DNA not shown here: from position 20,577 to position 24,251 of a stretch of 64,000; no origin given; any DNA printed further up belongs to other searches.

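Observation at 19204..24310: Complete, compact type II-C CRISPR-Cas9 locus in a CPR-like genomic background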

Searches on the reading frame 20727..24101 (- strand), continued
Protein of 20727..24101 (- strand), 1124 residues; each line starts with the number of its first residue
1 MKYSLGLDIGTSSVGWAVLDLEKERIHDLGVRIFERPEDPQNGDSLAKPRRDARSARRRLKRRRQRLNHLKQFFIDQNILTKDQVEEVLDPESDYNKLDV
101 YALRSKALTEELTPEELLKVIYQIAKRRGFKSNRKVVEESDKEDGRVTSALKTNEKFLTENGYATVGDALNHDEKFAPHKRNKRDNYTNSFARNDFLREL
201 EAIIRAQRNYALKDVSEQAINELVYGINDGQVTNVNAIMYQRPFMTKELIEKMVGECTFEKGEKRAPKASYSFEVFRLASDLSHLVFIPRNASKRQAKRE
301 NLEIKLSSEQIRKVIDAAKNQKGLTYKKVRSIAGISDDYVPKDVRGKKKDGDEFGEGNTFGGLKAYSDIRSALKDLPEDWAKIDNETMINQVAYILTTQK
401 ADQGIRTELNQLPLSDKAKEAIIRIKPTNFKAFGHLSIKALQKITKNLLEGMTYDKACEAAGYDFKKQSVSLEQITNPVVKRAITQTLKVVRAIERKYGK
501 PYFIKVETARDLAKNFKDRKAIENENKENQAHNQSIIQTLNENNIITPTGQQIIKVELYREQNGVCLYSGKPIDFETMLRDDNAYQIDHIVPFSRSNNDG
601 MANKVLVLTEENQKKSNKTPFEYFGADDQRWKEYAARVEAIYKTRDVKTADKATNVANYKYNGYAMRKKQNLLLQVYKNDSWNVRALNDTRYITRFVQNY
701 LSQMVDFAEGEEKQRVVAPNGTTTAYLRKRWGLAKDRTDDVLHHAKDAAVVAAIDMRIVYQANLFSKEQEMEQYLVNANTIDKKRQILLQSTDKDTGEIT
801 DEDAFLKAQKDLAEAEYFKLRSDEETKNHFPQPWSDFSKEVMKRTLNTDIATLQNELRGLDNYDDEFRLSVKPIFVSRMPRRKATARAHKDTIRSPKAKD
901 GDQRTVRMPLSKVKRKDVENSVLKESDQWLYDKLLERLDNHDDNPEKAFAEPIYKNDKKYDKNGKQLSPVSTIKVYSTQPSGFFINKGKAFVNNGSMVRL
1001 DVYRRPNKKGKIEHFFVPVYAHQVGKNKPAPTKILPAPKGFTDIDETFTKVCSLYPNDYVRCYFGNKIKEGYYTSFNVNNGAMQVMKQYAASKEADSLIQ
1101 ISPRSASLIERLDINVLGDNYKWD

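Call 16: find_related_loci(query=window:20727-24101:-, collection=genome_contigs, flank=10000)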
Query window:20727-24101:- (1124 aa) in genome_contigs; peptide patterns used: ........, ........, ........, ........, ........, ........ (x = any residue, [..] = any of these).
109 stretches matched a pattern; 41 encode a relative of the query (tblastn E <= 1e-3); 39 distinct loci.
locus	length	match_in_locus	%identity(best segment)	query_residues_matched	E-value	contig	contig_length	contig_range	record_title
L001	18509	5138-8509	97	1-1124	0e+0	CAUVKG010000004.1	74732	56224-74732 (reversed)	MAG TPA_asm: uncultured Candidatus Saccharibacteria bacterium isolate SRR23388443_bin.31_MetaWRAP_v1.3_MAG genome assemb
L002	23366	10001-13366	96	1-1124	0e+0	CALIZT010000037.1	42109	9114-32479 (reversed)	MAG TPA_asm: uncultured Candidatus Saccharibacteria bacterium isolate ERR589500_bin.32_CONCOCT_v1.1_MAG genome assembly,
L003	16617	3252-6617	95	1-1124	0e+0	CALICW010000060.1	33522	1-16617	MAG TPA_asm: uncultured Candidatus Saccharibacteria bacterium isolate ERR589353_bin.25_CONCOCT_v1.1_MAG genome assembly,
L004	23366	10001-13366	95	1-1124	0e+0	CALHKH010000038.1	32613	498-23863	MAG TPA_asm: uncultured Candidatus Saccharibacteria bacterium isolate ERR589694_bin.43_CONCOCT_v1.1_MAG genome assembly,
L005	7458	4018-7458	86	1-1122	0e+0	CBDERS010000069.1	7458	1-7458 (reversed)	MAG TPA_asm: uncultured Candidatus Saccharibacteria bacterium isolate SRR25048850_binner12_Refined_21 genome assembly, c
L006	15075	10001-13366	85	2-1123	0e+0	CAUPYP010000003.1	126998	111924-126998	MAG TPA_asm: uncultured Candidatus Saccharibacteria bacterium isolate ERR9969047_bin.4_MetaWRAP_v1.3_MAG genome assembly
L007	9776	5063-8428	94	1-1124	0e+0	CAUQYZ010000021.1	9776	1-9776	MAG TPA_asm: uncultured Candidatus Saccharibacteria bacterium isolate ERR9968936_bin.4_MetaWRAP_v1.3_MAG genome assembly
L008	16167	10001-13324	84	2-1123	0e+0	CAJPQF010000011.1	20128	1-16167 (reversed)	Candidatus Saccharibacteria bacterium isolate SRR9217428-mag-bin.11 genome assembly, contig: SRR9217428-mag-bin.11_823,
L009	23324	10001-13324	83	2-1123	0e+0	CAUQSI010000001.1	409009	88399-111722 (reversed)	MAG TPA_asm: uncultured Candidatus Saccharibacteria bacterium isolate ERR9968788_bin.6_MetaWRAP_v1.3_MAG genome assembly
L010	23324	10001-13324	83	2-1123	0e+0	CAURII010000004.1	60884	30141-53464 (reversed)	MAG TPA_asm: uncultured Candidatus Saccharibacteria bacterium isolate ERR9968814_bin.23_MetaWRAP_v1.3_MAG genome assembl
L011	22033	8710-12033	83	2-1123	0e+0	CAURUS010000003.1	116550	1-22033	MAG TPA_asm: uncultured Candidatus Saccharibacteria bacterium isolate ERR9969242_bin.22_MetaWRAP_v1.3_MAG genome assembl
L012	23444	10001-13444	80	2-1123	0e+0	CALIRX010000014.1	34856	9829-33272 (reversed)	MAG TPA_asm: uncultured Candidatus Saccharibacteria bacterium isolate ERR589410_bin.62_CONCOCT_v1.1_MAG genome assembly,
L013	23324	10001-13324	82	2-1123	0e+0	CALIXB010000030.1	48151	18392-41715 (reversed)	MAG TPA_asm: uncultured Candidatus Saccharibacteria bacterium isolate ERR589446_bin.67_CONCOCT_v1.1_MAG genome assembly,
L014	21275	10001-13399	79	2-1123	0e+0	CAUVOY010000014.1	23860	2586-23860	MAG TPA_asm: uncultured Candidatus Saccharibacteria bacterium isolate SRR13061549_bin.29_MetaWRAP_v1.3_MAG genome assemb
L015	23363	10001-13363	86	2-1123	0e+0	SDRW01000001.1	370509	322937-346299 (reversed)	TM7 phylum sp. oral taxon 348 strain TM7_HOT_348-SAG2 348SAG2_NODE_1_377, whole genome shotgun sequence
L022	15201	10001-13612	70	1-1124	0e+0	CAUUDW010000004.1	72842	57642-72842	MAG TPA_asm: uncultured Candidatus Saccharibacteria bacterium isolate ERR10228872_bin.20_MetaWRAP_v1.3_MAG genome assemb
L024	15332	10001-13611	68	1-1124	0e+0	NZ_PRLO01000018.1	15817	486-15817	Candidatus Nanoperiomorbus periodonticus strain TM7_ EAM_G5_1_HOT_356 G51EAM_18, whole genome shotgun sequence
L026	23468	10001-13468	71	1-1124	0e+0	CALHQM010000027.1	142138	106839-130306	MAG TPA_asm: uncultured Candidatus Saccharibacteria bacterium isolate ERR589616_bin.26_CONCOCT_v1.1_MAG genome assembly,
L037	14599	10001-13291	44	1-1123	0e+0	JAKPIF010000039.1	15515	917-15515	MAG: bacterium isolate USOA134_metabat.2 k141_425623, whole genome shotgun sequence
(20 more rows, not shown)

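Call 17: find_encoding_contigs(protein=P0001, flank=10000, max_places=4)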
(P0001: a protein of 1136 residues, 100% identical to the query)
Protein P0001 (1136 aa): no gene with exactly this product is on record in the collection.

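Call 56: list_cluster_members(proteins=[P0001])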
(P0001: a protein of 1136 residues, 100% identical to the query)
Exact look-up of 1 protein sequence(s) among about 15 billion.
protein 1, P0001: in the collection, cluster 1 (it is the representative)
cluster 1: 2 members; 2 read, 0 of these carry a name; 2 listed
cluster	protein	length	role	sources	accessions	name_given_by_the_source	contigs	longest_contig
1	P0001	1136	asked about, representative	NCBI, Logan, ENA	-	-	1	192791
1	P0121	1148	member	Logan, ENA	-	-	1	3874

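Call 61: search_dna_similar(query=window:20727-24101:-, collection=plasmids, mode=protein, max_evalue=1e-20, max_rows=8)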
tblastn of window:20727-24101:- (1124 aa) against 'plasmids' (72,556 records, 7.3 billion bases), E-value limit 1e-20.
Records with a match: 17; places in all: 17; records where one place covers at least 80% of the query: 12.
Best place of each record, by identity: <60% 17.
By first word of the organism name: Bacillus 6; Pasteurella 3; Ilyobacter 1; Subdoligranulum 1; Pontibacillus 1; Tistrella 1; Pigmentibacter 1; Azospirillum 1; Haematospirillum 1; Bosea 1.
By predicted mobility (MOB-suite, as given by PLSDB): non-mobilizable 12; mobilizable 3; conjugative 2.
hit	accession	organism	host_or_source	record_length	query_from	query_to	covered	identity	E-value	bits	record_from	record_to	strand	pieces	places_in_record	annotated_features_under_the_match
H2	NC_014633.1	Ilyobacter polytropus DSM 2926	marine mud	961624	1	1122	100%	34.4%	1e-153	516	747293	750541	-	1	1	cas9: type II CRISPR RNA-guided endonuclease Cas9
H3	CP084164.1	Pasteurella multocida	rabbit,mixed culture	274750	1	1120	100%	31.8%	1e-130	448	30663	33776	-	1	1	none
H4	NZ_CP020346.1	Pasteurella multocida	Oryctolagus cuniculus,lung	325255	1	1120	100%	31.8%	1e-130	448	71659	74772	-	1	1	none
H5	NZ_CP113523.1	Pasteurella multocida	rabbit,mixed culture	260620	1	1120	100%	31.8%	2e-130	447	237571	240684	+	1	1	none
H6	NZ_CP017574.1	Bacillus thuringiensis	whole organism,soil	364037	1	1118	99%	31.3%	7e-133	455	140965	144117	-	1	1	cas9: type II CRISPR RNA-guided endonuclease Cas9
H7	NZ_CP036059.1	Bacillus mycoides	cell culture,soil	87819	1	1062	94%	32.8%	6e-141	478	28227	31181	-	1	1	cas9: type II CRISPR RNA-guided endonuclease Cas9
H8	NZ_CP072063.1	Bacillus mycoides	cell culture,soil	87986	1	1062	94%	32.8%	6e-141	478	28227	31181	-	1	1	cas9: type II CRISPR RNA-guided endonuclease Cas9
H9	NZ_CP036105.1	Bacillus mycoides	cell culture,soil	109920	1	1062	94%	32.7%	2e-139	474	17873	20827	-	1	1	cas9: type II CRISPR RNA-guided endonuclease Cas9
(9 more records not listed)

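Call 68: search_protein_families(library=padloc, proteins=[window:20727-24101:-], max_evalue=0.001)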
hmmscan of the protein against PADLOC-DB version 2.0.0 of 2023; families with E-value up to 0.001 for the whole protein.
window:20727-24101:- (1124 aa): 5 families
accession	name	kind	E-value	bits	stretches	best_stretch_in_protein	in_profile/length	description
PDLC01460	Cas9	-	2.1e-147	490.8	1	1-1086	1-853/901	"CAS-II-A,CAS-II-B,CAS-II-C; effector__SPE"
PDLC01256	Cas9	-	4.6e-145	483.2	1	2-786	1-699/711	"CAS-II-A,CAS-II-B,CAS-II-C; effector__SPE"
PDLC00973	Cas9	-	3e-142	473.9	2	2-462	1-471/830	CRISPR subtype II RNA-guided endonuclease Cas9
PDLC00975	Cas9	-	6.7e-116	386.9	1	1-1080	3-1064/1120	Cas9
PDLC01580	Cas9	-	7.5e-35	118.3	2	470-755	728-986/1329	"CAS-II-A,CAS-II-B,CAS-II-C; effector__SPE"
